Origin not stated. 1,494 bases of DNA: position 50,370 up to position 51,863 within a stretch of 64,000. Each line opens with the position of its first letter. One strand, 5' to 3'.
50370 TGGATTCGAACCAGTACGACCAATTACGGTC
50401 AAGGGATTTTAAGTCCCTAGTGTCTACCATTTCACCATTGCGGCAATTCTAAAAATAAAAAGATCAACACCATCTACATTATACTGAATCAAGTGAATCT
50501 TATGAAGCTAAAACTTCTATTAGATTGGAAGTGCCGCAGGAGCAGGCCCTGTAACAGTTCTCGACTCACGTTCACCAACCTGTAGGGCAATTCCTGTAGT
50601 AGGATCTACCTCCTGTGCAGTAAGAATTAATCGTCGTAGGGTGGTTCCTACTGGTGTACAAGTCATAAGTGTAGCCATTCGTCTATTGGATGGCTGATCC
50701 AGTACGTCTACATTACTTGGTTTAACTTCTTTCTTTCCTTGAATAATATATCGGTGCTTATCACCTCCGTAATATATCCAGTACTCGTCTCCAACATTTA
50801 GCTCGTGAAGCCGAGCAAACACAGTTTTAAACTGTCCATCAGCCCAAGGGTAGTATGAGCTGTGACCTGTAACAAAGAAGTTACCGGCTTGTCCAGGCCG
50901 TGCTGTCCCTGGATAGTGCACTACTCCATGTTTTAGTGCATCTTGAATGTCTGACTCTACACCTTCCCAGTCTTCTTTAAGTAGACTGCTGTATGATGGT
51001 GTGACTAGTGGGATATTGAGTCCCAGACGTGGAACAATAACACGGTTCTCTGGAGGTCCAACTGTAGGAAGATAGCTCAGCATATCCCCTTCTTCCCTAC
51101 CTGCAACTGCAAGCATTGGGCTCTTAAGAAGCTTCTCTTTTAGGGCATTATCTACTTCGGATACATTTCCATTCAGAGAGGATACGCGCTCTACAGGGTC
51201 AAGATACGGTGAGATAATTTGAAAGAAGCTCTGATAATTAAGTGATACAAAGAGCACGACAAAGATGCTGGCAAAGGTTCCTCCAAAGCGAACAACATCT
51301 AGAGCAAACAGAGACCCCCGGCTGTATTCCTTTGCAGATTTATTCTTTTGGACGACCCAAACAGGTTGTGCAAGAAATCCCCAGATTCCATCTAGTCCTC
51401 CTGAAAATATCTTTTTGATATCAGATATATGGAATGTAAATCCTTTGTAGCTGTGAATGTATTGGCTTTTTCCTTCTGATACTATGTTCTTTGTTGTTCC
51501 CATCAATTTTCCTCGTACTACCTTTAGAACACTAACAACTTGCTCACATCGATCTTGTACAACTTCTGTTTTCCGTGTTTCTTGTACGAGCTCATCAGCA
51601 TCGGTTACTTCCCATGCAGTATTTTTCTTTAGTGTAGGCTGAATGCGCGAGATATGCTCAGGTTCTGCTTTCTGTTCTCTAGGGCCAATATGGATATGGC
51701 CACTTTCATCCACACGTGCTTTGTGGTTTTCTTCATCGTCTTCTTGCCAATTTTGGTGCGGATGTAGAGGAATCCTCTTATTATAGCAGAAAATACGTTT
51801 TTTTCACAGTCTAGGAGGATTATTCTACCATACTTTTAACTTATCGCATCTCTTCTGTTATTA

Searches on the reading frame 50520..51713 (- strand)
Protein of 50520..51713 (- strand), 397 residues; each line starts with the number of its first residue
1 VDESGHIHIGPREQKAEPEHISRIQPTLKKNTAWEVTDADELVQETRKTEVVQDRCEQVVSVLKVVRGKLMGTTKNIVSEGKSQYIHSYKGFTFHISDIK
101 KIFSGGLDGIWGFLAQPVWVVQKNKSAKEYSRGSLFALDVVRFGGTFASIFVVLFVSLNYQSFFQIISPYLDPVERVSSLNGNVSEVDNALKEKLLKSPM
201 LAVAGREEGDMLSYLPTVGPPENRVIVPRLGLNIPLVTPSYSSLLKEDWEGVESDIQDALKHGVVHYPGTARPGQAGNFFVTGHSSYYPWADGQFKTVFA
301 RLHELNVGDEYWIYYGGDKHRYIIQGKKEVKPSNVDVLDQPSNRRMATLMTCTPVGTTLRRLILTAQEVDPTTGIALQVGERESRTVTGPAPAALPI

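Call 43: search_protein_families(library=pfam, proteins=[window:50520-51713:-], max_evalue=0.01)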
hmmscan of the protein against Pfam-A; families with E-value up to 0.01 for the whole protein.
window:50520-51713:- (397 aa): 1 family
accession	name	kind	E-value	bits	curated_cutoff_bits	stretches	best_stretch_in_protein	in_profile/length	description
PF04203.18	Sortase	-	1.7e-22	79.9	26.6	1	227-368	3-124/125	Sortase domain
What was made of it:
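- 50520..51713 (-): Sortase gene (397 aa), the candidate processing enzyme for the g2 and g3 tails. It is not adjacent to the trio. PF04203 scores 79.9 bits (call 43).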

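Call 45: search_protein_families(library=ncbifam, proteins=[window:50520-51713:-], max_evalue=0.01)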
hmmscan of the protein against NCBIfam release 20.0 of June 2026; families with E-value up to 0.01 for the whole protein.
window:50520-51713:- (397 aa): 6 families
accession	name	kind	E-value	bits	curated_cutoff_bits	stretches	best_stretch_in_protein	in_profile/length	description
NF033745.1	class_C_sortase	subfamily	1.4e-16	60.9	160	1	257-367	113-219/220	class C sortase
NF033747.1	class_E_sortase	subfamily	1.9e-14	54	160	1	257-368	93-205/211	class E sortase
TIGR01076.1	sortase_fam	subfamily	3.4e-14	52.8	39.35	1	257-370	20-129/136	sortase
NF058671.1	sortase_SrtD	exception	3e-11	43.3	140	1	254-367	81-186/187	class D sortase, LPxTATN-specific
NF033746.1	class_D_sortase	subfamily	5.3e-11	42.5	165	1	251-369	24-134/135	class D sortase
TIGR03784.1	marine_sortase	equivalog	0.0036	17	158.25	1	259-356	73-160/174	class GN sortase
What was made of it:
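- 50520..51713 (-): TIGR01076 scores 52.8 against a cut-off of 39.35, with no class assigned (call 45).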
